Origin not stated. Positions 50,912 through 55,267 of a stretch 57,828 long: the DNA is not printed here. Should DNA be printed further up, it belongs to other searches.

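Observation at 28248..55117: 26.9-kb array of four consecutive giant T9SS-cargo genes: candidate undescribed surface assembly or adhesion system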

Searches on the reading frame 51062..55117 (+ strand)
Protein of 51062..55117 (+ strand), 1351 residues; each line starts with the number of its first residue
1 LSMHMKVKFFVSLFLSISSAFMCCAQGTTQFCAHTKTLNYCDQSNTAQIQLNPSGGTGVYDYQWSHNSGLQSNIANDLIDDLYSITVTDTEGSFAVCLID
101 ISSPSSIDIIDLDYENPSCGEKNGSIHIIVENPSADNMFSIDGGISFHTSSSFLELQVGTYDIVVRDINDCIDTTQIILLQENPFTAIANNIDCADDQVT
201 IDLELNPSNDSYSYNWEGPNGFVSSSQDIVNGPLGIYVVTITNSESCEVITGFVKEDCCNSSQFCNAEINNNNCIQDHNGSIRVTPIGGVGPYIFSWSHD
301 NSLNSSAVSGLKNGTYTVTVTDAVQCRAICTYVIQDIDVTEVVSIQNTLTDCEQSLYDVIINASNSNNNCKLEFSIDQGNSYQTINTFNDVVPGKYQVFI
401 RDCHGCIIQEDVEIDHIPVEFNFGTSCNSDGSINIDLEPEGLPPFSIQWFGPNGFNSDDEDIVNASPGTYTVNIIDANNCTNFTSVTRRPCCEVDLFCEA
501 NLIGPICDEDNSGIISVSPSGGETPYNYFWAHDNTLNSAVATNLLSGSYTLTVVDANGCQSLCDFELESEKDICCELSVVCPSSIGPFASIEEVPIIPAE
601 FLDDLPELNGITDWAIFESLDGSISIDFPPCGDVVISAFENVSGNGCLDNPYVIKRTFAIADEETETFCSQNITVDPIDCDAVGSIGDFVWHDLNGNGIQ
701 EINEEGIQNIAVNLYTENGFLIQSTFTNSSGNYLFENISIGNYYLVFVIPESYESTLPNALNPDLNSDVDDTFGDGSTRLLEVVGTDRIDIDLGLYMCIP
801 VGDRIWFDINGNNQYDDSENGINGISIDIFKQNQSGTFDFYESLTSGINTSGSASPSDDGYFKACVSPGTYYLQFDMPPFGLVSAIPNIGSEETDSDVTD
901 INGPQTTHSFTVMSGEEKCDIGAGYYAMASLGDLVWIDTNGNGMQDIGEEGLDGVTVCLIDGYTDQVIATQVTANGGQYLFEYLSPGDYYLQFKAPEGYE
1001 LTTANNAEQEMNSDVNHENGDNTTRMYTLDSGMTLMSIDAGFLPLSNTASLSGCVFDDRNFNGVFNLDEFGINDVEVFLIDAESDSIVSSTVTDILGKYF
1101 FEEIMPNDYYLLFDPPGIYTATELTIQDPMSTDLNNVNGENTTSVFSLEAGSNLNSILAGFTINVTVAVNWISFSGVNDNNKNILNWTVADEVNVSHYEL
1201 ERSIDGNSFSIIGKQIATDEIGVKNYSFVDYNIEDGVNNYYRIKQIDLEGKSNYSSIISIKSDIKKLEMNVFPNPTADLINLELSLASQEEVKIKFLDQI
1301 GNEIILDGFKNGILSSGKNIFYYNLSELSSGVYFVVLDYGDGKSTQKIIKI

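Call 3: search_protein_families(library=pfam, proteins=[window:51062-55117:+], max_evalue=0.01)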
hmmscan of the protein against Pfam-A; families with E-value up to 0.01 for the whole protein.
window:51062-55117:+ (1351 aa): 10 families
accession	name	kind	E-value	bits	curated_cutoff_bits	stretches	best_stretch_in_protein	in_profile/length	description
PF17210.9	SdrD_B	-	5.8e-82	271.7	29.7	4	929-1042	1-112/112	SdrD B-like domain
PF13620.12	CarboxypepD_reg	-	6.2e-18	65.4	32.3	2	950-1005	12-65/82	Carboxypeptidase regulatory-like domain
PF13573.12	SprB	-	8.9e-18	64.1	28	3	267-298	2-33/37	SprB repeat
PF18962.6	Por_Secre_tail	-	7.2e-12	45.9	27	1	1271-1349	1-74/75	Secretion system C-terminal sorting domain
PF17802.7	SpaA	-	1.4e-11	44.8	23.1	1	949-1004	13-70/91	Prealbumin-like fold domain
PF22904.2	NOMO1-like_2nd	-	8.5e-09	35.9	27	0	950-1016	17-82/90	BOS complex subunit NOMO1-like, second beta sandwich domain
PF23585.1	DUF7137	-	8.6e-05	22.7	27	0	514-558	55-100/137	Domain of unknown function (DUF7137)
PF13715.12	CarbopepD_reg_2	-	0.00052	20.4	32.2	0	703-747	10-50/88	CarboxypepD_reg-like domain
PF21471.3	Reelin_subrepeat-B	-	0.001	19.3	27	0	333-389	28-79/127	Reelin subrepeat B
PF22898.2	NOMO1-like_1st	-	0.0023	18.4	27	0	965-1006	25-66/85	BOS complex subunit NOMO1-like, first beta sandwich domain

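Call 4: search_protein_families(library=ncbifam, proteins=[window:51062-55117:+], max_evalue=0.01)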
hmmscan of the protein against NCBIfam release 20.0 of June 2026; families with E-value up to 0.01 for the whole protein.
window:51062-55117:+ (1351 aa): 3 families
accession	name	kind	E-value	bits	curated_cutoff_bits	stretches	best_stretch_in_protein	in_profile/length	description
NF012181.0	MSCRAMM_SdrD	exception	2.8e-49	167.5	2500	1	685-1133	683-1098/1379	MSCRAMM family adhesin SdrD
NF000535.3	MSCRAMM_SdrC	exception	1.6e-39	135.7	1700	2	929-1133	497-692/963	MSCRAMM family adhesin SdrC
TIGR04183.1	Por_Secre_tail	domain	4.4e-11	42.6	23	1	1271-1350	1-71/72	T9SS type A sorting domain-containing protein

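Call 19: find_homologous_proteins(query=window:51062-55117:+, max_evalue=0.00001)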
Query window:51062-55117:+ (1351 aa): 2916 proteins with E <= 0.00001 among 8000 candidates; the best 120 are listed.
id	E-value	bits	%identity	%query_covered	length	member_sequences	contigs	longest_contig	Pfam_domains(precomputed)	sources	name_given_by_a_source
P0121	0.0e+0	1250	34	42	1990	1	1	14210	PF13573.13,PF18962.8,PF17802.8,PF13620.13,PF22904.4,PF17210.10,PF02012.27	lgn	-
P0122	2.2e-221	756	31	48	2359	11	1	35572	PF23623.2,PF17802.8,PF23193.2,PF00775.28,PF13620.13,PF17210.10,PF13715.13,PF22902.3,PF11008.15,PF11974.15,PF18962.8,PF14686.13,PF24421.2,PF23196.2,PF24025.2,PF22898.3,PF23608.2,PF09430.17,PF22904.4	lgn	-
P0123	6.6e-187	642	28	46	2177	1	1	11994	PF07495.20,PF17957.8,PF27154.1,PF13620.13,PF06832.19,PF11589.15,PF22352.3,PF08940.18,PF13573.13,PF23585.2,PF18962.8,PF24421.2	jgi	jgi:hypothetical protein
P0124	9.9e-181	621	31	39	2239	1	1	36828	PF22352.3,PF13573.13,PF11060.15,PF18962.8,PF17802.8,PF13620.13,PF06832.19,PF22904.4,PF17210.10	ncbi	-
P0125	3.5e-179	616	29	38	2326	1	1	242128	PF07495.20,PF00801.27,PF13573.13,PF13585.13,PF18962.8,PF06832.19,PF11589.15,PF18911.7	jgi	jgi:gliding motility-associated-like protein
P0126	1.5e-174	601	30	39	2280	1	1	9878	PF22352.3,PF13573.13,PF13585.13,PF18962.8,PF23664.2,PF27154.1,PF06832.19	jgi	jgi:gliding motility-associated-like protein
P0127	2.1e-171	590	33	56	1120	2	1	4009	PF13715.13,PF13573.13,PF11974.15,PF18962.8,PF17802.8,PF13620.13,PF22904.4,PF17210.10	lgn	-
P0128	2.3e-171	590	29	38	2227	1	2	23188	PF07495.20,PF13573.13,PF13585.13,PF18962.8,PF13620.13,PF06832.19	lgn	-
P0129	4.1e-170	586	28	40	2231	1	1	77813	PF00691.26,PF08940.18,PF13573.13,PF18962.8,PF09940.17,PF09912.15,PF28587.1,PF06832.19,PF09430.17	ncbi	ncbi:MAG: OmpA family protein [Cyclobacteriaceae bacterium]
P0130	1.8e-169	584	29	39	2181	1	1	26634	PF13573.13,PF13585.13,PF18962.8,PF27154.1,PF24312.2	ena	-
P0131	2.7e-169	583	29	40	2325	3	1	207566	PF07495.20,PF08940.18,PF13573.13,PF13585.13,PF08308.18,PF13620.13,PF06832.19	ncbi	-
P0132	1.0e-168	582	27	38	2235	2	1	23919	PF00691.26,PF08940.18,PF13573.13,PF17957.8,PF18962.8,PF09912.15,PF28587.1,PF06832.19,PF18925.6,PF23148.2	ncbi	-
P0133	2.6e-167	577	28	39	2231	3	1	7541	PF00691.26,PF13573.13,PF18962.8,PF09912.15,PF28587.1,PF06832.19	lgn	-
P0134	3.9e-166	573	27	40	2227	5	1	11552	PF07495.20,PF13573.13,PF13585.13,PF13620.13,PF06832.19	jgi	jgi:gliding motility-associated-like protein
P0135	1.2e-165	571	29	69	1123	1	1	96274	PF13573.13,PF18962.8,PF17802.8,PF22898.3,PF13620.13,PF22904.4,PF17210.10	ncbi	-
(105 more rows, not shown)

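Call 21: find_encoding_contigs(protein=P0121, flank=10000, max_places=2)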
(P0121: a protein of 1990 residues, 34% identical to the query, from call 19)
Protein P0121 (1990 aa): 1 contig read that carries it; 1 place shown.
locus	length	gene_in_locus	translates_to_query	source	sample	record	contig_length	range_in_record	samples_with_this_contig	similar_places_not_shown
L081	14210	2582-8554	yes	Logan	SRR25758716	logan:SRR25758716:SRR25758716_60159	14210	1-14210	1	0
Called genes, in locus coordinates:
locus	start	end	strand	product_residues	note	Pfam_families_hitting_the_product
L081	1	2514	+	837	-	?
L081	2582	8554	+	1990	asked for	PF13620:CarboxypepD_reg (faint), PF22904:NOMO1-like_2nd (faint), PF17802:SpaA (faint), PF02012:BNR (faint), PF13573:SprB, PF17210:SdrD_B, PF18962:Por_Secre_tail (weak)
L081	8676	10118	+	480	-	PF14356:DUF4403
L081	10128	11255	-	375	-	PF01757:Acyl_transf_3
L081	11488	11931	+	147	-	-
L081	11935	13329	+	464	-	PF09471:Peptidase_M64, PF18962:Por_Secre_tail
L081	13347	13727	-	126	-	PF04397:LytTR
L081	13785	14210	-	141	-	?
